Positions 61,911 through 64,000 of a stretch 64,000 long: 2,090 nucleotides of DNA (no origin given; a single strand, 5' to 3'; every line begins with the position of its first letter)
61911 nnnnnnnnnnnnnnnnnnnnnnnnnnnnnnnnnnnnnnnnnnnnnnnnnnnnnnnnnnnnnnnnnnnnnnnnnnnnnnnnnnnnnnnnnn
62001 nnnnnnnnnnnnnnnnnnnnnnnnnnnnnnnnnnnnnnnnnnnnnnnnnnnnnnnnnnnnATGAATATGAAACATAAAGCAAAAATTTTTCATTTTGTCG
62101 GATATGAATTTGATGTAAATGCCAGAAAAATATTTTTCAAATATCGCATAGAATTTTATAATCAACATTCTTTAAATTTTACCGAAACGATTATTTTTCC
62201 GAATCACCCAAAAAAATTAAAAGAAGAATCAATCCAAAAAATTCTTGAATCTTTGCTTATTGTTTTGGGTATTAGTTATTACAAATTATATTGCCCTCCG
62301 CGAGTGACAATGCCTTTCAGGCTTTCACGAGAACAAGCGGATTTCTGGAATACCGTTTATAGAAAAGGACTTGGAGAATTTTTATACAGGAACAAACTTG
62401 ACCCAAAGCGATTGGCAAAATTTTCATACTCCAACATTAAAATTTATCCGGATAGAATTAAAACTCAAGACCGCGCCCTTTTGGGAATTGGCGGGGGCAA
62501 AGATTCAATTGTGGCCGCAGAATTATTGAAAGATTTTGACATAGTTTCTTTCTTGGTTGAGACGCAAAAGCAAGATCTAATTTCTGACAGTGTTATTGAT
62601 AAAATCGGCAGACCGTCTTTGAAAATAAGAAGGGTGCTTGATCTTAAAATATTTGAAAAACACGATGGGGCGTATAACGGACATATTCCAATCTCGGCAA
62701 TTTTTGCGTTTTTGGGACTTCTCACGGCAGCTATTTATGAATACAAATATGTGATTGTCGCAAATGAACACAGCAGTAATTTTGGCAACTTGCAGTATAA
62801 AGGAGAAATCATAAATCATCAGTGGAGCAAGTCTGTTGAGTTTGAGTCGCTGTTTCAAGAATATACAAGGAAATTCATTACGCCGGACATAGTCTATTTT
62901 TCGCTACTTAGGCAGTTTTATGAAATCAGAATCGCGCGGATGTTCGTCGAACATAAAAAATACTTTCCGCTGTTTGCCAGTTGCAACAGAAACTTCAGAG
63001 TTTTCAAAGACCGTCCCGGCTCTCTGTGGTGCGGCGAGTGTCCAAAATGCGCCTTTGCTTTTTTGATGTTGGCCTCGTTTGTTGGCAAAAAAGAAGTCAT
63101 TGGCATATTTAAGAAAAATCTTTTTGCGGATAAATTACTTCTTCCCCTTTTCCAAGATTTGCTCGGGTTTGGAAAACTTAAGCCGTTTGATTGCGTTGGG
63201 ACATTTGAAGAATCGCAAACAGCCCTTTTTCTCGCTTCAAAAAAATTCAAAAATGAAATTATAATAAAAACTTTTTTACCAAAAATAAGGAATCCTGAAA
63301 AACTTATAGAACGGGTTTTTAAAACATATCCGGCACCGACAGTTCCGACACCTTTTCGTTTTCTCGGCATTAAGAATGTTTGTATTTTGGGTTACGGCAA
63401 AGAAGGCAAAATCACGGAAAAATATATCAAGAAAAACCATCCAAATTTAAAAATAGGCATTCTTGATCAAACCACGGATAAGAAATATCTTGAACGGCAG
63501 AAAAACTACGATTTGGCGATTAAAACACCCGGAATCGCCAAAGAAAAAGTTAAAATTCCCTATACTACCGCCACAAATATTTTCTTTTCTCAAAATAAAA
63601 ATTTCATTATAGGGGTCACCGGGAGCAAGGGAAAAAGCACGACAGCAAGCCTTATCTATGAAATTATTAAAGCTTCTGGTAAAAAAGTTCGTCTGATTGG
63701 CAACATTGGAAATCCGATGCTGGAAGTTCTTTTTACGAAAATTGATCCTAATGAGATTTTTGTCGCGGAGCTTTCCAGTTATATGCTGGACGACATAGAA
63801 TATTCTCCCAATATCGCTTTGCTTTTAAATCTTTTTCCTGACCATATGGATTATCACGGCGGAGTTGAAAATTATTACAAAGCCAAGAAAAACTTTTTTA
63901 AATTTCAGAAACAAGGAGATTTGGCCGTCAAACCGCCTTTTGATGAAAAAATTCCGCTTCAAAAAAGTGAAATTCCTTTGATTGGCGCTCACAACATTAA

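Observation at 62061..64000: Unannotated long ORF at the window edge: PP-loop ATPase domain fused to MurD (possible MurL-MurD2-type L-Glu ligase/epimerase route)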

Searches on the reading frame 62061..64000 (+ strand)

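Call 4: search_protein_families(library=pfam, proteins=[window:62061-64000:+], max_evalue=1)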
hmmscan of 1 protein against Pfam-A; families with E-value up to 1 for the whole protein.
window:62061-64000:+ (646 aa): 1 family
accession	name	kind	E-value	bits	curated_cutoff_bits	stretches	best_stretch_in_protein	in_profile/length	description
PF08245.18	Mur_ligase_M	-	3e-21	76.7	24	1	519-625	1-122/200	Mur ligase middle domain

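Call 5: search_protein_families(library=ncbifam, proteins=[window:62061-64000:+], max_evalue=1)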
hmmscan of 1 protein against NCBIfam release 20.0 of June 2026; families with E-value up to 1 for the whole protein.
window:62061-64000:+ (646 aa): 25 families
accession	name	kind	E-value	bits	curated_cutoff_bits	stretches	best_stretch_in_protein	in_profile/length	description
NF041275.1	MurL_Xanthmoales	equivalog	3.5e-101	338.9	700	1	4-410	4-413/447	UDP-N-acetyl-alpha-D-muramoyl-L-alanyl-L-glutamate epimerase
TIGR01087.1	murD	equivalog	1.6e-37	129.6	211.95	1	441-625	3-214/441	UDP-N-acetylmuramoyl-L-alanine--D-glutamate ligase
TIGR01085.1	murE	subfamily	5e-17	61.9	257.3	2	501-554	70-125/472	UDP-N-acetylmuramyl-tripeptide synthetase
NF001124.0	PRK00139.1-2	equivalog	6.8e-16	58.1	476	1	486-622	81-239/500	UDP-N-acetylmuramoyl-L-alanyl-D-glutamate--2,6-diaminopimelate ligase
NF001126.0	PRK00139.1-4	equivalog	8.4e-15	54.3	373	1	508-621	96-232/486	UDP-N-acetylmuramoyl-L-alanyl-D-glutamate--2,6-diaminopimelate ligase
NF053647.1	pMurD2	equivalog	5.2e-14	52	550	1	503-616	88-207/405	pseudomurein biosynthesis peptide ligase pMurD2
NF001123.0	PRK00139.1-1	equivalog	3.3e-12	45.8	586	2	454-557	48-150/493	UDP-N-acetylmuramoyl-L-alanyl-D-glutamate--2,6-diaminopimelate ligase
TIGR01082.1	murC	equivalog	4e-12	46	335.1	1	513-620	99-205/449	UDP-N-acetylmuramate--L-alanine ligase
NF008896.0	PRK11929.1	equivalog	2.6e-10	38.8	1023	1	512-620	110-240/965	bifunctional UDP-N-acetylmuramoyl-L-alanyl-D-glutamate--2,6-diaminopimelate ligase MurE/UDP-N-acetylmuramoyl-tripeptide--D-alanyl-D-alanine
TIGR01143.1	murF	subfamily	3.6e-09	36.1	288.6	1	507-626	67-193/418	UDP-N-acetylmuramoyl-tripeptide--D-alanyl-D-alanine ligase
NF010628.0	PRK14022.1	equivalog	1e-06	27.8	536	2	509-546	106-143/483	UDP-N-acetylmuramoyl-L-alanyl-D-glutamate--L-lysine ligase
NF053646.1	pMurD1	equivalog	1.2e-06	27.4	610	1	514-613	109-215/465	pseudomurein biosynthesis peptide ligase pMurD1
NF053645.1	pMurC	equivalog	4.1e-05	22.5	560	1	507-622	96-219/492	pseudomurein biosynthesis peptide ligase pMurC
NF001129.0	PRK00139.2-3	equivalog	7.9e-05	21.3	762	1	480-548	82-153/517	UDP-N-acetylmuramoyl-L-alanyl-D-glutamate--2,6-diaminopimelate ligase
NF011171.0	PRK14573.1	equivalog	0.0001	20.3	1015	1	515-614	105-203/809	bifunctional UDP-N-acetylmuramate--L-alanine ligase/D-alanine--D-alanine ligase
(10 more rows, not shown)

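Call 9: find_homologous_proteins(query=window:62061-64000:+)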
Query window:62061-64000:+ (646 aa): 2417 proteins with E <= 0.001 among 8000 candidates; the best 120 are listed.
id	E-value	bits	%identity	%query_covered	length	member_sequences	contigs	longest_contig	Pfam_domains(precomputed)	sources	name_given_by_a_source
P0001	0.0e+0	1467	100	100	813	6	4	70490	PF08245.19,PF26298.1,PF26299.1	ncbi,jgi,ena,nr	ncbi:MAG: UDP-N-acetylmuramoyl-L-alanine-D-glutamate ligase [Parcubacteria group bacterium GW2011_GW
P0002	0.0e+0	1299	88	100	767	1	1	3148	PF08245.19,PF26298.1,PF26299.1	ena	-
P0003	0.0e+0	1277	86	100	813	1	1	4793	PF02875.27,PF08245.19,PF26298.1,PF26299.1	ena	-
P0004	0.0e+0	1270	86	100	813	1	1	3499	PF02875.27,PF08245.19,PF26298.1,PF26299.1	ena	-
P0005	0.0e+0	1266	85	100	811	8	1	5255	PF08245.19,PF26298.1,PF26299.1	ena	-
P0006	0.0e+0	1261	86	100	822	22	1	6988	PF02875.27,PF08245.19,PF26298.1,PF26299.1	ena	-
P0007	0.0e+0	1252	86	100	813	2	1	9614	PF02875.27,PF08245.19,PF26298.1,PF26299.1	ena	-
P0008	0.0e+0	1244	85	100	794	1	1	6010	PF08245.19,PF26298.1,PF26299.1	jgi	-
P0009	0.0e+0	1234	83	100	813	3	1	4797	PF08245.19,PF26298.1,PF26299.1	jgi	-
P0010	0.0e+0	1179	79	100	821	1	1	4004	PF02875.27,PF08245.19,PF26298.1,PF26299.1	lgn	-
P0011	0.0e+0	1161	78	100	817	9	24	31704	PF02875.27,PF08245.19,PF26298.1,PF26299.1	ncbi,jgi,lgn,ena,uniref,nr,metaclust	ncbi:hypothetical protein CO057_02720 [Candidatus Uhrbacteria bacterium CG_4_9_14_0_2_um_filter_41_5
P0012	0.0e+0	1151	77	100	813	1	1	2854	PF02875.27,PF08245.19,PF26298.1,PF26299.1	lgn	-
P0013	0.0e+0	1150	77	100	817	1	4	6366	PF02875.27,PF08245.19,PF26298.1,PF26299.1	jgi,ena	-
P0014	0.0e+0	1147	77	100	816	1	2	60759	PF02875.27,PF08245.19,PF26298.1,PF26299.1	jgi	jgi:UDP-N-acetylmuramoylalanine-D-glutamate ligase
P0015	0.0e+0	1146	76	100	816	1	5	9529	PF02875.27,PF08245.19,PF26298.1,PF26299.1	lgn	-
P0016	0.0e+0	1146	76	100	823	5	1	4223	PF02875.27,PF08245.19,PF26298.1,PF26299.1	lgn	-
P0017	0.0e+0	1139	75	100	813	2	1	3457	PF02875.27,PF08245.19,PF26298.1,PF26299.1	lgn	-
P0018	0.0e+0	1139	77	100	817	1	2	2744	PF08245.19,PF26298.1,PF26299.1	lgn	-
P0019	0.0e+0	1138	76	100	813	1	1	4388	PF02875.27,PF08245.19,PF26298.1,PF26299.1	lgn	-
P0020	0.0e+0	1133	76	100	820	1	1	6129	PF08245.19,PF26298.1,PF26299.1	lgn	-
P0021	0.0e+0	1128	75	100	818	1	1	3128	PF02875.27,PF08245.19,PF26298.1,PF26299.1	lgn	-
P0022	0.0e+0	1126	75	100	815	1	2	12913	PF02875.27,PF08245.19,PF26298.1,PF26299.1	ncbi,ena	-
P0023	0.0e+0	1124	75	100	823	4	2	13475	PF02875.27,PF08245.19,PF26298.1,PF26299.1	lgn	-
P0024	0.0e+0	1123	75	100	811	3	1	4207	PF02875.27,PF08245.19,PF26298.1,PF26299.1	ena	-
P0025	0.0e+0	1123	74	100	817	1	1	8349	PF02875.27,PF08245.19,PF26298.1,PF26299.1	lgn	-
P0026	0.0e+0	1122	74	100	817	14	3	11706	PF08245.19,PF26298.1,PF26299.1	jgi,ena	-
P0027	0.0e+0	1122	74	100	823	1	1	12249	PF08245.19,PF26298.1,PF26299.1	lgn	-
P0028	0.0e+0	1119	76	100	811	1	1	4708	PF02875.27,PF08245.19,PF26298.1,PF26299.1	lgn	-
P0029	0.0e+0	1117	77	96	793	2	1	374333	PF02875.27,PF08245.19,PF26298.1,PF26299.1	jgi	jgi:UDP-N-acetylmuramoylalanine--D-glutamate ligase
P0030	0.0e+0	1117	75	100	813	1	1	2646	PF02875.27,PF08245.19,PF26298.1,PF26299.1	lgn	-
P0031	0.0e+0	1112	75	100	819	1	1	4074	PF02875.27,PF08245.19,PF26298.1,PF26299.1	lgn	-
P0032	0.0e+0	1111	75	100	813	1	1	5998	PF02875.27,PF08245.19,PF26298.1,PF26299.1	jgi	jgi:UDP-N-acetylmuramoylalanine-D-glutamate ligase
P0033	0.0e+0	1110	75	100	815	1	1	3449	PF02875.27,PF08245.19,PF26298.1,PF26299.1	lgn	-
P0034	0.0e+0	1107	75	100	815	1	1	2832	PF08245.19,PF26298.1,PF26299.1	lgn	-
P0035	0.0e+0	1104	75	100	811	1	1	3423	PF02875.27,PF08245.19,PF26298.1,PF26299.1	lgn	-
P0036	0.0e+0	1103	73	100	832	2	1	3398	PF02875.27,PF08245.19,PF26298.1,PF26299.1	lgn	-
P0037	0.0e+0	1099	74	100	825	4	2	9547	PF08245.19,PF26298.1,PF26299.1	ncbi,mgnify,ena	mgnify:FL=1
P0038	0.0e+0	1094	73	100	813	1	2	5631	PF08245.19,PF26298.1,PF26299.1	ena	-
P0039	0.0e+0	1093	73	100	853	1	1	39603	PF08245.19,PF26298.1,PF26299.1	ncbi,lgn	-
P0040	0.0e+0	1088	73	100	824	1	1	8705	PF02875.27,PF08245.19,PF26298.1,PF26299.1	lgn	-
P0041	0.0e+0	1085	73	100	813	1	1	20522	PF02875.27,PF08245.19,PF26298.1,PF26299.1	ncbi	ncbi:MAG: Mur ligase family protein [bacterium]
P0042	0.0e+0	1080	72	99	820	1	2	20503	PF08245.19,PF26298.1,PF26299.1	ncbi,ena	-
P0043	0.0e+0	1076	72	100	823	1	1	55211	PF08245.19,PF26298.1,PF26299.1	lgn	-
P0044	0.0e+0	1075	72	100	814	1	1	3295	PF02875.27,PF08245.19,PF26298.1,PF26299.1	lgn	-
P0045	0.0e+0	1074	71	100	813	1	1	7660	PF08245.19,PF26298.1,PF26299.1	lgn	-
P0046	0.0e+0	1074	72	100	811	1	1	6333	PF02875.27,PF08245.19,PF26298.1,PF26299.1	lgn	-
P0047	0.0e+0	1073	71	100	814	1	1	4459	PF02875.27,PF08245.19,PF26298.1,PF26299.1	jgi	jgi:UDP-N-acetylmuramoylalanine-D-glutamate ligase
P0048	0.0e+0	1070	70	100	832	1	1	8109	PF02875.27,PF08245.19,PF26298.1,PF26299.1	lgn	-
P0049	0.0e+0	1068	72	100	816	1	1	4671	PF08245.19,PF26298.1,PF26299.1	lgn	-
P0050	0.0e+0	1065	72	100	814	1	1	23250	PF02875.27,PF08245.19,PF26298.1,PF26299.1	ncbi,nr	ncbi:MAG: Mur ligase family protein [Candidatus Moranbacteria bacterium]|nr:Mur ligase family protei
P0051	0.0e+0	1064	72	100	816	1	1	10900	PF02875.27,PF08245.19,PF26298.1,PF26299.1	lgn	-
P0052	0.0e+0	1063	71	100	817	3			PF02875.27,PF08245.19,PF26298.1,PF26299.1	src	-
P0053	0.0e+0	1063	70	100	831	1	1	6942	PF08245.19,PF26298.1,PF26299.1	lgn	-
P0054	0.0e+0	1062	70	100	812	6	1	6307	PF02875.27,PF08245.19,PF26298.1,PF26299.1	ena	-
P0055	0.0e+0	1061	72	100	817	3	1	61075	PF02875.27,PF08245.19,PF26298.1,PF26299.1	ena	-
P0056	0.0e+0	1060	71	100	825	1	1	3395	PF02875.27,PF08245.19,PF26298.1,PF26299.1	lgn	-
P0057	0.0e+0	1059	71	100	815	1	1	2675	PF08245.19,PF26298.1,PF26299.1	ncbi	-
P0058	0.0e+0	1059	71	100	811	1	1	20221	PF02875.27,PF08245.19,PF26298.1,PF26299.1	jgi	jgi:UDP-N-acetyl-alpha-D-muramoyl-L-alanyl-L-glutamate epimerase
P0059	0.0e+0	1059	70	100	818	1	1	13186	PF02875.27,PF08245.19,PF26298.1,PF26299.1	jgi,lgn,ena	-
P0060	0.0e+0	1058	71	100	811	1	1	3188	PF02875.27,PF08245.19,PF26298.1,PF26299.1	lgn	-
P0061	0.0e+0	1049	69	100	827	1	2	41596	PF08245.19,PF26298.1,PF26299.1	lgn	-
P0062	0.0e+0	1045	71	99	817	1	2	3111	PF02875.27,PF08245.19,PF26298.1,PF26299.1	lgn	-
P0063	0.0e+0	1044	70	100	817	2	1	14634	PF02875.27,PF08245.19,PF26298.1,PF26299.1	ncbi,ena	-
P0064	0.0e+0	1042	70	100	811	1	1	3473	PF02875.27,PF08245.19,PF26298.1,PF26299.1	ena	-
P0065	0.0e+0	1040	70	100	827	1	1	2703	PF08245.19,PF26298.1,PF26299.1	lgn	-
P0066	0.0e+0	1037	68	99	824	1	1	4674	PF08245.19,PF26298.1,PF26299.1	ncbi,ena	-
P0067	0.0e+0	1037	69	100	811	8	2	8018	PF02875.27,PF08245.19,PF26298.1,PF26299.1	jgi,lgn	jgi:UDP-N-acetylmuramoylalanine--D-glutamate ligase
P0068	0.0e+0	1032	68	100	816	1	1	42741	PF02875.27,PF08245.19,PF26298.1,PF26299.1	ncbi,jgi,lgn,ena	ncbi:MAG: Mur ligase family protein [Parcubacteria group bacterium]|jgi:UDP-N-acetylmuramoylalanine-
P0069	0.0e+0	1030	68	100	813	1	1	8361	PF02875.27,PF08245.19,PF26298.1,PF26299.1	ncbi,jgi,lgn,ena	ncbi:MAG: Mur ligase family protein [Candidatus Paceibacterota bacterium]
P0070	0.0e+0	1028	69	100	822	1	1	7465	PF02875.27,PF08245.19,PF26298.1,PF26299.1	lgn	-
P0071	0.0e+0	1027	67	100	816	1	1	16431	PF02875.27,PF08245.19,PF26298.1,PF26299.1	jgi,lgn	-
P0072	0.0e+0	1026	66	100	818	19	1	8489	PF08245.19,PF26298.1,PF26299.1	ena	-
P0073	0.0e+0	1021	68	100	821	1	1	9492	PF02875.27,PF08245.19,PF26298.1,PF26299.1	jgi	jgi:UDP-N-acetylmuramoylalanine-D-glutamate ligase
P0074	0.0e+0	1019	67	100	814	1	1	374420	PF02875.27,PF08245.19,PF26298.1,PF26299.1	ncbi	-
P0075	0.0e+0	1018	69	100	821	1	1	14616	PF02875.27,PF08245.19,PF26298.1,PF26299.1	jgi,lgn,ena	-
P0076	0.0e+0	1017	68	100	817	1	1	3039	PF02875.27,PF08245.19,PF26298.1,PF26299.1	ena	-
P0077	0.0e+0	1014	67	100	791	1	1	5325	PF08245.19,PF26298.1,PF26299.1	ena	-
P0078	0.0e+0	1014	67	100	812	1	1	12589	PF02875.27,PF08245.19,PF26298.1,PF26299.1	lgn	-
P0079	0.0e+0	1013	68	100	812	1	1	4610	PF02875.27,PF08245.19,PF26298.1,PF26299.1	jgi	-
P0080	1.6e-298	1010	67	100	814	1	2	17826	PF08245.19,PF26298.1,PF26299.1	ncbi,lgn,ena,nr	ncbi:MAG: hypothetical protein KAT32_01185 [Candidatus Moranbacteria bacterium]|nr:hypothetical prot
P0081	1.6e-298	1010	68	99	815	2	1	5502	PF02875.27,PF08245.19,PF26298.1,PF26299.1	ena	-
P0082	2.4e-298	1009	68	100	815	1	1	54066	PF02875.27,PF08245.19,PF26298.1,PF26299.1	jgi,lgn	jgi:UDP-N-acetylmuramoylalanine-D-glutamate ligase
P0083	6.5e-298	1008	68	100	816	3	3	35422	PF02875.27,PF08245.19,PF26298.1,PF26299.1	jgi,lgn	jgi:UDP-N-acetylmuramoylalanine--D-glutamate ligase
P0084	7.9e-297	1004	69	100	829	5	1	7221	PF02875.27,PF08245.19,PF26298.1,PF26299.1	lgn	-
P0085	1.6e-295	1000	67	100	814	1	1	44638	PF02875.27,PF08245.19,PF26298.1,PF26299.1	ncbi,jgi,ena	ncbi:MAG: Mur ligase family protein [Candidatus Paceibacterota bacterium]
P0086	2.2e-295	999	68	100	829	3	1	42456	PF02875.27,PF08245.19,PF26298.1,PF26299.1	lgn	-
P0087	9.3e-295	997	65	100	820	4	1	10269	PF02875.27,PF08245.19,PF26298.1,PF26299.1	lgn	-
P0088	2.9e-294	996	68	100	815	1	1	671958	PF02875.27,PF08245.19,PF26298.1,PF26299.1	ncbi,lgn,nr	ncbi:MAG: Mur ligase family protein [Candidatus Pacebacteria bacterium]|nr:Mur ligase family protein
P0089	5.7e-294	995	70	92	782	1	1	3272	PF02875.27,PF08245.19,PF26298.1,PF26299.1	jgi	-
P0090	7.4e-294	994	66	100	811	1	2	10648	PF02875.27,PF08245.19,PF26298.1,PF26299.1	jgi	jgi:UDP-N-acetylmuramoylalanine--D-glutamate ligase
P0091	8.6e-294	994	67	100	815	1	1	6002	PF02875.27,PF08245.19,PF26298.1,PF26299.1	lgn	-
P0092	1.9e-292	990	67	100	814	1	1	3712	PF02875.27,PF08245.19,PF26298.1,PF26299.1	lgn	-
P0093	2.5e-292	989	65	100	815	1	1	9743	PF02875.27,PF08245.19,PF26298.1,PF26299.1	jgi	jgi:UDP-N-acetylmuramoylalanine-D-glutamate ligase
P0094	6.8e-292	988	66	100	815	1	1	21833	PF08245.19,PF26298.1,PF26299.1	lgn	-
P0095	8.5e-292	988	67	99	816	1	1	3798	PF08245.19,PF26298.1,PF26299.1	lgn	-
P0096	1.7e-290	983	63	99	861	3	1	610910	PF02875.27,PF08245.19,PF26298.1,PF26299.1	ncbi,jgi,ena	ncbi:MAG: Mur ligase family protein [Patescibacteria group bacterium]|jgi:UDP-N-acetylmuramoylalanin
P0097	2.2e-290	983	67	100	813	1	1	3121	PF08245.19,PF26298.1,PF26299.1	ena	-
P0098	9.1e-290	981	66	100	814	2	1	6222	PF02875.27,PF08245.19,PF26298.1,PF26299.1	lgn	-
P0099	3.2e-289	979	66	100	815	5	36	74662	PF08245.19,PF26298.1,PF26299.1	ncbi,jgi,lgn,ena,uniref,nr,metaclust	ncbi:MAG: hypothetical protein UU40_C0001G0022 [Candidatus Uhrbacteria bacterium GW2011_GWD2_41_121]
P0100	6.5e-289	978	65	100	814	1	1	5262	PF02875.27,PF08245.19,PF26298.1,PF26299.1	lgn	-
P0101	1.0e-288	977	64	99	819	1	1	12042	PF02875.27,PF08245.19,PF26298.1,PF26299.1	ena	-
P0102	3.0e-288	976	62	100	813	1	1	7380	PF02875.27,PF08245.19,PF26298.1,PF26299.1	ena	-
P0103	3.3e-288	976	65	100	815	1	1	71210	PF02875.27,PF08245.19,PF26298.1,PF26299.1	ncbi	-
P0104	3.3e-288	976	64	100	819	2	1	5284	PF02875.27,PF08245.19,PF26298.1,PF26299.1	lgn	-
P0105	7.6e-287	971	66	98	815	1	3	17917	PF02875.27,PF08245.19,PF26298.1,PF26299.1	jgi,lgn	-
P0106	1.6e-286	970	65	100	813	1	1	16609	PF02875.27,PF08245.19,PF26298.1,PF26299.1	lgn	-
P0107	2.1e-286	970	66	100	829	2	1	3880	PF08245.19,PF26298.1,PF26299.1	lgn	-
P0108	2.3e-286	970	68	95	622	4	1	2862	PF08245.19,PF26298.1,PF26299.1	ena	-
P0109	3.8e-286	969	62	100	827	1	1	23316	PF02875.27,PF08245.19,PF26298.1,PF26299.1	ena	-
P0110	9.7e-286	968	65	100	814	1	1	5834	PF02875.27,PF08245.19,PF26298.1,PF26299.1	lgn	-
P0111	1.7e-285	967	63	100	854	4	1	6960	PF08245.19,PF26298.1,PF26299.1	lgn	-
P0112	1.8e-285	967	65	100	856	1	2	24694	PF02875.27,PF08245.19,PF26298.1,PF26299.1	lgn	-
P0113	6.8e-285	965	64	99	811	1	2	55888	PF02875.27,PF08245.19,PF26298.1,PF26299.1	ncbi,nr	ncbi:MAG: hypothetical protein KBC17_01170 [Candidatus Pacebacteria bacterium]|nr:hypothetical prote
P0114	1.5e-284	964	64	100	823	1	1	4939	PF02875.27,PF08245.19,PF26298.1,PF26299.1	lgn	-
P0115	3.0e-284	963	66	99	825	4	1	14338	PF02875.27,PF08245.19,PF26298.1,PF26299.1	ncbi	-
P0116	1.2e-283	961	63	100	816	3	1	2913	PF02875.27,PF08245.19,PF26298.1,PF26299.1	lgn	-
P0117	1.9e-283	960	64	100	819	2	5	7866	PF02875.27,PF08245.19,PF26298.1,PF26299.1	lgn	-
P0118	4.0e-283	959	64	100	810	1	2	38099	PF02875.27,PF08245.19,PF26298.1,PF26299.1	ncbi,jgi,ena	-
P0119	6.2e-283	958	64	100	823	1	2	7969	PF02875.27,PF08245.19,PF26298.1,PF26299.1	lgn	-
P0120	1.4e-282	957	63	100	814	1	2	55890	PF02875.27,PF08245.19,PF26298.1,PF26299.1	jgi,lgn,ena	jgi:UDP-N-acetylmuramoylalanine-D-glutamate ligase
